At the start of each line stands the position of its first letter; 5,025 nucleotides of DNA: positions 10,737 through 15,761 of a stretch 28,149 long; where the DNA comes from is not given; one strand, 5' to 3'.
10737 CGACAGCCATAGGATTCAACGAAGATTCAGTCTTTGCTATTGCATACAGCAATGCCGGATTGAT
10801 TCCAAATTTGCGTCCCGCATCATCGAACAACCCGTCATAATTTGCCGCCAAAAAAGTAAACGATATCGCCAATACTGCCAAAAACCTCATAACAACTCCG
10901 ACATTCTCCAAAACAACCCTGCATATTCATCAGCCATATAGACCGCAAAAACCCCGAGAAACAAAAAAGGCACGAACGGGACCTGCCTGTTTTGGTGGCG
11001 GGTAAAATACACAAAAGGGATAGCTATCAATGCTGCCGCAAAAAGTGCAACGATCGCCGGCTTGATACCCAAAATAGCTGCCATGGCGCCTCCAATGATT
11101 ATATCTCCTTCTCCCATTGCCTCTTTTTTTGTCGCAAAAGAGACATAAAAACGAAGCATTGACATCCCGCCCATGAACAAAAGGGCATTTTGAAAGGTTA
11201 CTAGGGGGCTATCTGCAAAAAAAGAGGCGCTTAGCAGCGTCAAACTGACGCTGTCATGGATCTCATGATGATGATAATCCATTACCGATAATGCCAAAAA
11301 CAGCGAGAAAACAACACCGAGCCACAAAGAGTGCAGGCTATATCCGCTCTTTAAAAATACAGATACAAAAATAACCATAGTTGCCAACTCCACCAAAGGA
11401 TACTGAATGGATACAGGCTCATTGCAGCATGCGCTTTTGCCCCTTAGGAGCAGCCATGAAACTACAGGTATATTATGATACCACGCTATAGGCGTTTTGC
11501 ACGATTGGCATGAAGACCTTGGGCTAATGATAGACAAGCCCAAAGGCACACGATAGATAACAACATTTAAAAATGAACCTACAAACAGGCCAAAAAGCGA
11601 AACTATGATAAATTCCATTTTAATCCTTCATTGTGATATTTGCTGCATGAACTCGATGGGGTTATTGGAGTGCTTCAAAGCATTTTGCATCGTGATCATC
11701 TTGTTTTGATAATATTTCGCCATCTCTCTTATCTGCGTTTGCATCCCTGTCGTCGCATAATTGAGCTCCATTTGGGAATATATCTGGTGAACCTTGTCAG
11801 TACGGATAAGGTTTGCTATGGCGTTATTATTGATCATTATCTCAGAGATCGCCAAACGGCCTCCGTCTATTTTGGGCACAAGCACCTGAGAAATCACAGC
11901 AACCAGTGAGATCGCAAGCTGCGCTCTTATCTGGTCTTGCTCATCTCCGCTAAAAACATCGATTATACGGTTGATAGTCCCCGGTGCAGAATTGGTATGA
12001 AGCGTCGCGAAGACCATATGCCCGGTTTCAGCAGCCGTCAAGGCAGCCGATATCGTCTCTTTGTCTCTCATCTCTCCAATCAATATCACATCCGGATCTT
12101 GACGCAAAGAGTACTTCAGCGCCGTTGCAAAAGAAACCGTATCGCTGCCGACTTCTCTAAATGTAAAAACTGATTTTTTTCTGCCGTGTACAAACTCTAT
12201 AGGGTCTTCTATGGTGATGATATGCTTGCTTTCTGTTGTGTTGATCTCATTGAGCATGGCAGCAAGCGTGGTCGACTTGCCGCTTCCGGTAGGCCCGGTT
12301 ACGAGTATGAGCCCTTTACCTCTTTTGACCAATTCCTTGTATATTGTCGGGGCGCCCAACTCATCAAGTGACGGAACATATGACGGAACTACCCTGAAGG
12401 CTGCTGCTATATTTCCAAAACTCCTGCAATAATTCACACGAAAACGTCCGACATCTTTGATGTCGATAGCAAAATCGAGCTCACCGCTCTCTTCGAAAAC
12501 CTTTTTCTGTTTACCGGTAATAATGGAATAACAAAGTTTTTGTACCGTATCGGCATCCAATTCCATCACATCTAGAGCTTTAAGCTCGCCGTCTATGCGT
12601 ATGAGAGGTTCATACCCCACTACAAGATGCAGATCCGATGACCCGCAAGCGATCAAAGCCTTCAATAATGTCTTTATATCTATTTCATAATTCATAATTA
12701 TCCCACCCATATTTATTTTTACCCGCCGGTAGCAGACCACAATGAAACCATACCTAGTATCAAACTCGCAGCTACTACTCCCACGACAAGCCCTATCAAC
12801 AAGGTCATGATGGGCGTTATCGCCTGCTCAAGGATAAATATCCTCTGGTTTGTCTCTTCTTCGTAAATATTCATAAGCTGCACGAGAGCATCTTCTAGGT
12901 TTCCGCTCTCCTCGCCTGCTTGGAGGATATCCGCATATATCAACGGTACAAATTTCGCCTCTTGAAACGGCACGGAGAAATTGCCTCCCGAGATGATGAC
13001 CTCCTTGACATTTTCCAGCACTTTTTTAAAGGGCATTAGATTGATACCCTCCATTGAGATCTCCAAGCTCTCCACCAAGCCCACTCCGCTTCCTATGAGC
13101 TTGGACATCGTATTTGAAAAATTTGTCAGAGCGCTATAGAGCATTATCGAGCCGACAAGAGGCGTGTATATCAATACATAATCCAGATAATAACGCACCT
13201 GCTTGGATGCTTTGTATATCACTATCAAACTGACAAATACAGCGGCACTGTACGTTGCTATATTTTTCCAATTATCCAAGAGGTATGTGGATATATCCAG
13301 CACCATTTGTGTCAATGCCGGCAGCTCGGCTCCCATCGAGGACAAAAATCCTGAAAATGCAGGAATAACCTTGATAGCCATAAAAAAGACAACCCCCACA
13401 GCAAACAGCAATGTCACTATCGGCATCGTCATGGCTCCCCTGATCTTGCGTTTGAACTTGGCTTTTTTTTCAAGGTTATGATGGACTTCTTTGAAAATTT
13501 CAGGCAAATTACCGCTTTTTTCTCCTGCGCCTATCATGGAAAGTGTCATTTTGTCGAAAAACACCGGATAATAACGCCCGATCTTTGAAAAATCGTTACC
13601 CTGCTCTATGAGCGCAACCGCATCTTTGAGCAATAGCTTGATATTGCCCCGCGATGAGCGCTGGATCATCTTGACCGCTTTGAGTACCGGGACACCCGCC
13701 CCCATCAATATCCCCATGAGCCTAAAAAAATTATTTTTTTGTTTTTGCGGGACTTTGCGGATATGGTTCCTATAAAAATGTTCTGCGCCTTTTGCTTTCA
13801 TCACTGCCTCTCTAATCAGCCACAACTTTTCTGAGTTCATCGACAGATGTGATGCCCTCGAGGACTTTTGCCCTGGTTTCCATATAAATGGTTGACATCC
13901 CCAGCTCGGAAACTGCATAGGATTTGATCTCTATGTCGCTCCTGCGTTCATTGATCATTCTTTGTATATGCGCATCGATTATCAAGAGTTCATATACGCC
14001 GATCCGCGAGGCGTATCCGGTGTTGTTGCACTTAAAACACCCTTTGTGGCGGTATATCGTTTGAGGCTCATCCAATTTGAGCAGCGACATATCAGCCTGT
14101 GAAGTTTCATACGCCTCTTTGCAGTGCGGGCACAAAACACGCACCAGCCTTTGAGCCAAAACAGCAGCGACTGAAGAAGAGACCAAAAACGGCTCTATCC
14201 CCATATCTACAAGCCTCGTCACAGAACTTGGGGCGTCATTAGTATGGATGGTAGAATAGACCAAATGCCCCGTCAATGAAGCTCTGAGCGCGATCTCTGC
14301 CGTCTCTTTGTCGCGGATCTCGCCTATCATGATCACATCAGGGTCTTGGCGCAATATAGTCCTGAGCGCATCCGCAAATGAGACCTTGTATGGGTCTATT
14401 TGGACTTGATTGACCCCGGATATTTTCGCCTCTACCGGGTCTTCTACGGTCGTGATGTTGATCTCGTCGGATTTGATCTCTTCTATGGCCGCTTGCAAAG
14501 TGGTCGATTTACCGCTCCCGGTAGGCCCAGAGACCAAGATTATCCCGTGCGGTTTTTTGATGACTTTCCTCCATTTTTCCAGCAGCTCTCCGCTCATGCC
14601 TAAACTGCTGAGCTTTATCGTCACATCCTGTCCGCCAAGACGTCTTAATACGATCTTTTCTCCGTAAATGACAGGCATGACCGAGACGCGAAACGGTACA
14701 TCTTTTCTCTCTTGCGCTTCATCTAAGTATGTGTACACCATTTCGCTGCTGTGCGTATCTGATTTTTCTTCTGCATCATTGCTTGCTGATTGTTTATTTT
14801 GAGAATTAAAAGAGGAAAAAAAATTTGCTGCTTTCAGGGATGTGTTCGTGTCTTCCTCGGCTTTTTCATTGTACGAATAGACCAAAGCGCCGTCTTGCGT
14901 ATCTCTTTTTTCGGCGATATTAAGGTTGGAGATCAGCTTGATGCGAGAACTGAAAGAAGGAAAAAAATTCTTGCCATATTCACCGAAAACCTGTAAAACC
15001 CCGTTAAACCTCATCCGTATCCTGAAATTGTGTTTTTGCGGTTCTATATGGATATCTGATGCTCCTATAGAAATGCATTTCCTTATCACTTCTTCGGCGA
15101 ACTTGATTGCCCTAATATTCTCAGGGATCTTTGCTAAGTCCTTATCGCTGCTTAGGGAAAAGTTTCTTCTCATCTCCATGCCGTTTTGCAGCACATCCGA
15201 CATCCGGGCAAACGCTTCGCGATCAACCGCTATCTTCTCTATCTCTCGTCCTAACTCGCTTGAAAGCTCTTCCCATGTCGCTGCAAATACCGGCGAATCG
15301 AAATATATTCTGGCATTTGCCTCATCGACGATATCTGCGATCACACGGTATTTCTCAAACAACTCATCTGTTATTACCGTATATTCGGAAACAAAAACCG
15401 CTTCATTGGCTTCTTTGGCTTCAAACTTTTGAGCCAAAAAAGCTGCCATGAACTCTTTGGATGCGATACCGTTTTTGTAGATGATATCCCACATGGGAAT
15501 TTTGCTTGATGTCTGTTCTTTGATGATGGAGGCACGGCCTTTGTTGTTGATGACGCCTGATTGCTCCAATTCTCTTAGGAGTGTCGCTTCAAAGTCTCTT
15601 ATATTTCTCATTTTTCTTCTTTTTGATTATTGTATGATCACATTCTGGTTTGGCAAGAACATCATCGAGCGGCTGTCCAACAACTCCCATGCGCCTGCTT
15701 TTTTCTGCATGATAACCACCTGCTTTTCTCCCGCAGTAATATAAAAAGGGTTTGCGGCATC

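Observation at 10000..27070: Candidate undescribed type IV filament subtype: T4aP motors with T2SS-like giant subunits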

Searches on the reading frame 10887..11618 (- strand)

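Call 4: search_protein_families(library=pfam, proteins=[window:10887-11618:-], max_evalue=0.01)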
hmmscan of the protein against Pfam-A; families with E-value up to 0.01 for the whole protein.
window:10887-11618:- (243 aa): 2 families
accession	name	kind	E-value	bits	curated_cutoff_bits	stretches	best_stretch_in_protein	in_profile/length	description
PF06750.18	A24_N_bact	-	6.9e-34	116.2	23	1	8-90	1-83/84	Bacterial Peptidase A24 N-terminal domain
PF01478.23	Peptidase_A24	-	2.1e-11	44.6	26.5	1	102-202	2-102/104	Type IV leader peptidase family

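Call 6: search_protein_families(library=ncbifam, proteins=[window:10887-11618:-], max_evalue=0.01)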
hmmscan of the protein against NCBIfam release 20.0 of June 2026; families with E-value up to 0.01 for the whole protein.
window:10887-11618:- (243 aa): 0 families

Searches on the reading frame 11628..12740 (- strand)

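Call 4: search_protein_families(library=pfam, proteins=[window:11628-12740:-], max_evalue=0.01)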
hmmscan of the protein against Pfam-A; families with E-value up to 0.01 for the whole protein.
window:11628-12740:- (370 aa): 13 families
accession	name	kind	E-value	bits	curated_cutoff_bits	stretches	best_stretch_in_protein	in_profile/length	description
PF00437.27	T2SSE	-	4.4e-51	174.1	24.9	1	21-293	11-283/370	Type II/IV secretion system protein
PF13401.12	AAA_22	-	2e-05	25.3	27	1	140-178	3-40/130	AAA domain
PF25199.1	nSTAND_NTPase5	-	2.2e-05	24.8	34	1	135-227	34-135/145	Novel STAND NTPase 5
PF13191.12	AAA_16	-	0.0001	23.3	32.6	1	139-174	20-53/167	AAA ATPase domain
PF13555.12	AAA_29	-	0.00033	20.8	27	1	142-163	22-43/61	P-loop containing region of AAA domain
PF12775.13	AAA_7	-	0.00036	20.6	25.8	1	120-171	12-62/181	P-loop containing dynein motor region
PF04851.21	ResIII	-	0.00086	19.7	22.5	1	136-252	17-112/164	Type III restriction enzyme, res subunit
PF04665.18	Pox_A32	-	0.0011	18.9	22.8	0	303-347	50-94/242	Poxvirus A32 protein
PF13476.12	AAA_23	-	0.0015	19.6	27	1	141-162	18-39/201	AAA domain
PF01935.23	DUF87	-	0.0015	19.1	23.2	1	146-177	27-58/220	Helicase HerA, central domain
PF13604.12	AAA_30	-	0.0033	17.6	27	1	134-168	10-44/191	AAA domain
PF00005.33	ABC_tran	-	0.0039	18.2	25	1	144-176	13-45/137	ABC transporter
PF20720.3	nSTAND3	-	0.0075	16.4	27.2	0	142-193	17-70/155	Novel STAND NTPase 3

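Call 6: search_protein_families(library=ncbifam, proteins=[window:11628-12740:-], max_evalue=0.01)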
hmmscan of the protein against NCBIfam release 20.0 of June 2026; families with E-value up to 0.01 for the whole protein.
window:11628-12740:- (370 aa): 21 families
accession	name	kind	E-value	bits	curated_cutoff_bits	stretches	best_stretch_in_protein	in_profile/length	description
TIGR01420.1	pilT_fam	subfamily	3.9e-134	447.2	319.1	1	22-361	2-341/343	PilT/PilU family type 4a pilus ATPase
TIGR02525.1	plasmid_TraJ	equivalog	4.6e-45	154.2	368.3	1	109-313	116-323/372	plasmid transfer ATPase TraJ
TIGR02533.1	type_II_gspE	equivalog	1.3e-43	149.4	630.25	1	135-291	236-382/486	type II secretion system ATPase GspE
TIGR02538.1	type_IV_pilB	equivalog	6.5e-42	143.9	675.65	1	85-262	253-432/564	type IV-A pilus assembly ATPase PilB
TIGR02524.1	dot_icm_DotB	equivalog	3.3e-41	141.7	463.3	1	24-345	8-342/358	Dot/Icm type IV secretion system ATPase DotB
NF041000.1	ATPase_ComGA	equivalog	7.1e-40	136.7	300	1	132-289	118-266/267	competence type IV pilus ATPase ComGA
NF007755.0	PRK10436.1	equivalog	7.4e-37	127.1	617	1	23-290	90-357/465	type II secretion system protein GspE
NF053534.1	T4PilAsmATPsTfpB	equivalog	1.7e-36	125.8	850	1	134-262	328-452/584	type IV pilus assembly ATPase TfpB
TIGR02782.1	TrbB_P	equivalog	8.8e-20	71.2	304.55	1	142-285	136-277/303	P-type conjugative transfer ATPase TrbB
TIGR02788.1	VirB11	equivalog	2.3e-18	66.3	249.95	1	139-286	142-291/308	P-type DNA transfer ATPase VirB11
NF058587.1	archaellum_moto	equivalog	5.7e-17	61.6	550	1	145-265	278-395/527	archaellum flagellar ATPase motor FlaI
TIGR03819.1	heli_sec_ATPase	hypoth_equivalog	1.5e-16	60.5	373.15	1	134-284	171-324/340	TadA family conjugal transfer-associated ATPase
NF053672.1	bindosome_BasE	exception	9.9e-16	57.5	1000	1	133-348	261-475/512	bindosome assembly system ATPase subunit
NF010469.0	PRK13894.1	subfamily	1.2e-15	57.6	508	1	142-301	149-304/320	conjugal transfer ATPase TrbB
NF010407.0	PRK13833.1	subfamily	1.8e-14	53.9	499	1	145-296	147-293/323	conjugal transfer protein TrbB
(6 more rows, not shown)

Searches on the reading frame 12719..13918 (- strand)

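Call 4: search_protein_families(library=pfam, proteins=[window:12719-13918:-], max_evalue=0.01)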
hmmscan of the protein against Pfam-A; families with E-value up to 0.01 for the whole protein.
window:12719-13918:- (399 aa): 1 family
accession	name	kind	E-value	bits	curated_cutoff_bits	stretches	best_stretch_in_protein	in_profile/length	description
PF00482.28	T2SSF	-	2.7e-47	160.3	25.2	2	64-186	1-125/125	Type II secretion system (T2SS), protein F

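Call 6: search_protein_families(library=ncbifam, proteins=[window:12719-13918:-], max_evalue=0.01)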
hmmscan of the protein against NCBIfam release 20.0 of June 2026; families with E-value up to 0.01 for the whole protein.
window:12719-13918:- (399 aa): 6 families
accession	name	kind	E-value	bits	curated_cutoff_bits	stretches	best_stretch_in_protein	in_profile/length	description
NF052607.1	T4PiliAsmPilCThrm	equivalog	1.2e-58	199.1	700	1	59-393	66-400/406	type IV pilus assembly protein PilC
TIGR02120.1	GspF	equivalog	8.1e-56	190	424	1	35-393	39-397/401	type II secretion system inner membrane protein GspF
NF007861.0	PRK10573.1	equivalog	7.7e-49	166.8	401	1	52-391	52-392/401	protein transport protein HofC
NF052606.1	T4PiliAsmPilCMyx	equivalog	1e-48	166.2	700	1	56-394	77-415/419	type IV pilus assembly protein PilC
NF047826.1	T3SSXpsF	equivalog_domain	1.3e-34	119.7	650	1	42-397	47-404/405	type II secretion system protein XpsF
NF041012.2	T4P_ComGB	equivalog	2.3e-31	109.4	240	1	59-390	1-327/332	competence type IV pilus assembly protein ComGB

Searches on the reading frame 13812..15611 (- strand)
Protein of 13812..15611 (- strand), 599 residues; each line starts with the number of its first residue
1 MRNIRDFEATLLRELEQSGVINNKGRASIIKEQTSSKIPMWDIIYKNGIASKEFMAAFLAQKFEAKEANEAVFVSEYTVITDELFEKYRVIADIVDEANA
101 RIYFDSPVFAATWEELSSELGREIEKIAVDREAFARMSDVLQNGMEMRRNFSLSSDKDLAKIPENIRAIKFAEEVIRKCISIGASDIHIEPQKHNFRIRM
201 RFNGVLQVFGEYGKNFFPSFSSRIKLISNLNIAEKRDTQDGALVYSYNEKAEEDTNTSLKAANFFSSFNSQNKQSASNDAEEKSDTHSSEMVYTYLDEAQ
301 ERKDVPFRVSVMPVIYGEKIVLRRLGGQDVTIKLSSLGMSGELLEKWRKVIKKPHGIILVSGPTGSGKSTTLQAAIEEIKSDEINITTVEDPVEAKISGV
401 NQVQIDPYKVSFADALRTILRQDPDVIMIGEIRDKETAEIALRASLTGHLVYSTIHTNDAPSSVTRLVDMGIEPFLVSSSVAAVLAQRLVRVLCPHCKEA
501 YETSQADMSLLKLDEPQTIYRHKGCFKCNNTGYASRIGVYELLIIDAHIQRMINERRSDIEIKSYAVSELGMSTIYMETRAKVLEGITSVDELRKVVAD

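Call 4: search_protein_families(library=pfam, proteins=[window:13812-15611:-], max_evalue=0.01)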
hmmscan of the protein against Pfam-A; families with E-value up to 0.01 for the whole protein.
window:13812-15611:- (599 aa): 14 families
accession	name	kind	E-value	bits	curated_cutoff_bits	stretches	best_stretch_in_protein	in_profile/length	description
PF00437.27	T2SSE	-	3.2e-115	385.2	24.9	2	302-593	89-368/370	Type II/IV secretion system protein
PF13173.12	AAA_14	-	2.3e-05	24.9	27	1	356-445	3-84/129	AAA domain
PF13191.12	AAA_16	-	8.4e-05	23.6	32.6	1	353-441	22-103/167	AAA ATPase domain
PF25199.1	nSTAND_NTPase5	-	0.00031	21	34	1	340-392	25-79/145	Novel STAND NTPase 5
PF13401.12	AAA_22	-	0.00034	21.4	27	1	354-392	4-42/130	AAA domain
PF13555.12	AAA_29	-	0.001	19.2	27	1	353-375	20-42/61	P-loop containing region of AAA domain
PF20720.3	nSTAND3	-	0.0019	18.4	27.2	1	346-396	9-58/155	Novel STAND NTPase 3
PF03266.21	NTPase_1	-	0.0024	18.2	23.9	0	358-386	2-30/168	NTPase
PF24883.2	NPHP3_N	-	0.0033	18.1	24.8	0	345-385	13-52/164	Nephrocystin 3, N-terminal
PF13604.12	AAA_30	-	0.0054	16.9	27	0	348-385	11-48/191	AAA domain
PF03215.21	Rad17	-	0.0089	16.4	23.8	0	352-375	42-65/186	Rad17 P-loop domain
PF00005.33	ABC_tran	-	0.0091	17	25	0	357-394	13-50/137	ABC transporter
PF03205.20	MobB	-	0.0091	16.3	26.6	0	357-437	1-79/133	Molybdopterin guanine dinucleotide synthesis protein B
PF13238.12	AAA_18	-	0.0096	16.8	29.4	0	358-378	1-21/128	AAA domain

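Call 6: search_protein_families(library=ncbifam, proteins=[window:13812-15611:-], max_evalue=0.01)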
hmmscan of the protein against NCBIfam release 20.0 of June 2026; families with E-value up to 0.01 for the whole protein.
window:13812-15611:- (599 aa): 19 families
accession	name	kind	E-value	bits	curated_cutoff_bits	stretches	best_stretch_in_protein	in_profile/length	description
TIGR02533.1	type_II_gspE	equivalog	1.2e-137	459.5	630.25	2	303-596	191-485/486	type II secretion system ATPase GspE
TIGR02538.1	type_IV_pilB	equivalog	2e-128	429.5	675.65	2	300-597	261-562/564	type IV-A pilus assembly ATPase PilB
NF053534.1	T4PilAsmATPsTfpB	equivalog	6.1e-118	394.7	850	2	301-597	282-582/584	type IV pilus assembly ATPase TfpB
NF007755.0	PRK10436.1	equivalog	4.8e-114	381.6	617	2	301-597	165-459/465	type II secretion system protein GspE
NF041000.1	ATPase_ComGA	equivalog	1.1e-63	214.8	300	2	299-491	75-266/267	competence type IV pilus ATPase ComGA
TIGR01420.1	pilT_fam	subfamily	1.9e-48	165.5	319.1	1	305-491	78-269/343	PilT/PilU family type 4a pilus ATPase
TIGR02524.1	dot_icm_DotB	equivalog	1.2e-21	77.4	463.3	1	350-469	129-258/358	Dot/Icm type IV secretion system ATPase DotB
TIGR02525.1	plasmid_TraJ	equivalog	1.4e-21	76.9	368.3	1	353-470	147-272/372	plasmid transfer ATPase TraJ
TIGR02782.1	TrbB_P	equivalog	1.6e-16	60.5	304.55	1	355-470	136-255/303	P-type conjugative transfer ATPase TrbB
NF058587.1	archaellum_moto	equivalog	2.4e-16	59.6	550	1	358-472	278-398/527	archaellum flagellar ATPase motor FlaI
TIGR02788.1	VirB11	equivalog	1.7e-15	56.8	249.95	1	333-471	123-266/308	P-type DNA transfer ATPase VirB11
NF010469.0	PRK13894.1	subfamily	1.1e-14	54.6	508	1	346-468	141-265/320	conjugal transfer ATPase TrbB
NF010407.0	PRK13833.1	subfamily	2.7e-13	50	499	1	347-472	137-264/323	conjugal transfer protein TrbB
TIGR03819.1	heli_sec_ATPase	hypoth_equivalog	9.8e-13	48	373.15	1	333-492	153-322/340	TadA family conjugal transfer-associated ATPase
NF010475.0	PRK13900.1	equivalog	3e-10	39.7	389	1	330-464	136-276/333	type IV secretion system ATPase VirB11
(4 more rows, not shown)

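Call 48: find_homologous_proteins(query=window:13812-15611:-, max_evalue=1e-60)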
Query window:13812-15611:- (599 aa): 7998 proteins with E <= 1e-60 among 8000 candidates; the best 120 are listed.
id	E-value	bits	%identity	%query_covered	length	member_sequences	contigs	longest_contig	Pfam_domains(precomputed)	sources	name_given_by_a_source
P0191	0.0e+0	1307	100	100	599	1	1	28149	PF13173.13,PF00437.27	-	-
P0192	1.2e-241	821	60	100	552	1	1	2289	PF00437.27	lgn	-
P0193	6.8e-234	795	61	100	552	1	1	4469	PF00437.27,PF13191.13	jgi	jgi:type IV pilus assembly protein PilB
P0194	1.8e-224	764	57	100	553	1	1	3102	PF00437.27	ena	-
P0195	2.5e-222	757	56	100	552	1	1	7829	PF00437.27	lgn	-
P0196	5.6e-220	750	56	100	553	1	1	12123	PF00437.27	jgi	jgi:type IV pilus assembly protein PilB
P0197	3.6e-216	737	57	100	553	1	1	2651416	PF00437.27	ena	-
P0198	4.1e-216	737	55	100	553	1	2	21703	PF00437.27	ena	-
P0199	3.6e-214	730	54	100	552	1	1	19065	PF00437.27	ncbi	-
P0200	1.3e-213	729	55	100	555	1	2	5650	PF00437.27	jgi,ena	-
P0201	4.1e-213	727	55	100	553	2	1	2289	PF00437.27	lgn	-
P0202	4.6e-213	727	55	100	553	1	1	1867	PF00437.27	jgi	-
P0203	2.3e-211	721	55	100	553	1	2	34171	PF00437.27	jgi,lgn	jgi:type II secretory ATPase GspE/PulE/Tfp pilus assembly ATPase PilB-like protein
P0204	3.7e-206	704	54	100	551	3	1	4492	PF00437.27,PF13191.13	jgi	-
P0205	2.2e-205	701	53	100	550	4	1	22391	PF00437.27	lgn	-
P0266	1.6e-107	378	42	79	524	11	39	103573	PF05157.21,PF00437.27,PF13191.13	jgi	jgi:type IV pilus assembly protein PilB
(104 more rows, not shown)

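Call 54: find_encoding_contigs(protein=P0266, flank=10000, max_places=2)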
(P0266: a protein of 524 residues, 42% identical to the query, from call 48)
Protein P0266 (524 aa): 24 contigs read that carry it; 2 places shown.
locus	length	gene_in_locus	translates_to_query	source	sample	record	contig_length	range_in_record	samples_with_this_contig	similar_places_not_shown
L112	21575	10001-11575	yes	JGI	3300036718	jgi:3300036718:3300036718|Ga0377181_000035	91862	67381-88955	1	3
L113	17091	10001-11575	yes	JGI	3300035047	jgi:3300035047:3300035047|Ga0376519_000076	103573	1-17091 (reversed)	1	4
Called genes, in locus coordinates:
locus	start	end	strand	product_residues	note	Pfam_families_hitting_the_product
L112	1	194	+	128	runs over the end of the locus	-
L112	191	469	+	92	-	-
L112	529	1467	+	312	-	PF12833:HTH_18, PF00165:HTH_AraC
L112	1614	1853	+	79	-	-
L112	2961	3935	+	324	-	PF07963:N_methyl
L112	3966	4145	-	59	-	-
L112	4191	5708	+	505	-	-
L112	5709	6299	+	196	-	PF04350:PilO (faint)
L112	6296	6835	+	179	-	-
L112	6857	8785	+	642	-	PF00263:Secretin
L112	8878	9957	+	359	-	PF00437:T2SSE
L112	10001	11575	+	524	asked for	PF05157:MshEN, PF13191:AAA_16 (faint), PF00437:T2SSE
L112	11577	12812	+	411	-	PF00482:T2SSF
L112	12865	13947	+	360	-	PF13145:Rotamase_2 (faint)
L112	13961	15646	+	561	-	-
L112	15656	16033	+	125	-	PF08334:T2SSG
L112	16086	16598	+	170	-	-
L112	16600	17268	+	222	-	-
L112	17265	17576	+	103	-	-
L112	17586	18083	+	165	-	-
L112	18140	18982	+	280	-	-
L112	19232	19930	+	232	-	PF13487:HD_5, PF01966:HD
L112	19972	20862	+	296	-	PF00990:GGDEF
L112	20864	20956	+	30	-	-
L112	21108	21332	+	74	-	PF04023:FeoA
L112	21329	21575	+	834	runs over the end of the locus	PF01926:MMR_HSR1, PF02421:FeoB_N, PF17910:FeoB_Cyto, PF07670:Gate, PF07664:FeoB_C, PF07670:Gate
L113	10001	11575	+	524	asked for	PF05157:MshEN, PF13191:AAA_16 (faint), PF00437:T2SSE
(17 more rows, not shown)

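Call 65: search_protein_families(library=pfam, proteins=[L112:4191-5708:+], max_evalue=0.1)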
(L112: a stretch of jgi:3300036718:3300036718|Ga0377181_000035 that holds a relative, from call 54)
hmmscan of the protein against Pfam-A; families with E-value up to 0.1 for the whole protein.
L112:4191-5708:+ (505 aa): 1 family
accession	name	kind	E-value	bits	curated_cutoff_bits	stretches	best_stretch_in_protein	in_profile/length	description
PF24073.1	DUF7365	-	0.084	13.5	27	0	343-400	16-72/101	Coiled-coil region of unknown function (DUF7365)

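Call 99: search_protein_families(library=pfam, proteins=[L112:12865-13947:+], max_evalue=1)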
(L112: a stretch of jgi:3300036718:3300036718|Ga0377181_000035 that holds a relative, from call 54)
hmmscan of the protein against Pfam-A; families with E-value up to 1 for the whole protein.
L112:12865-13947:+ (360 aa): 5 families
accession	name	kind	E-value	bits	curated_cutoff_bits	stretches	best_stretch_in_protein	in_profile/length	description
PF13145.12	Rotamase_2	-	3.8e-08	34.6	27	1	252-316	55-120/121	PPIC-type PPIASE domain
PF13624.11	SurA_N_3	-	0.0068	16.7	27.2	1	101-177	81-161/162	SurA-like N-terminal domain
PF00639.27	Rotamase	-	0.018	16.4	21.7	1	247-301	36-95/97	PPIC-type PPIASE domain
PF08620.15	RPAP1_C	-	0.23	11.8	27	1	115-141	23-52/69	RPAP1-like, C-terminal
PF09199.15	SSL_OB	-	0.25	12.2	27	1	179-221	34-79/84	Staphylococcal superantigen-like OB-fold domain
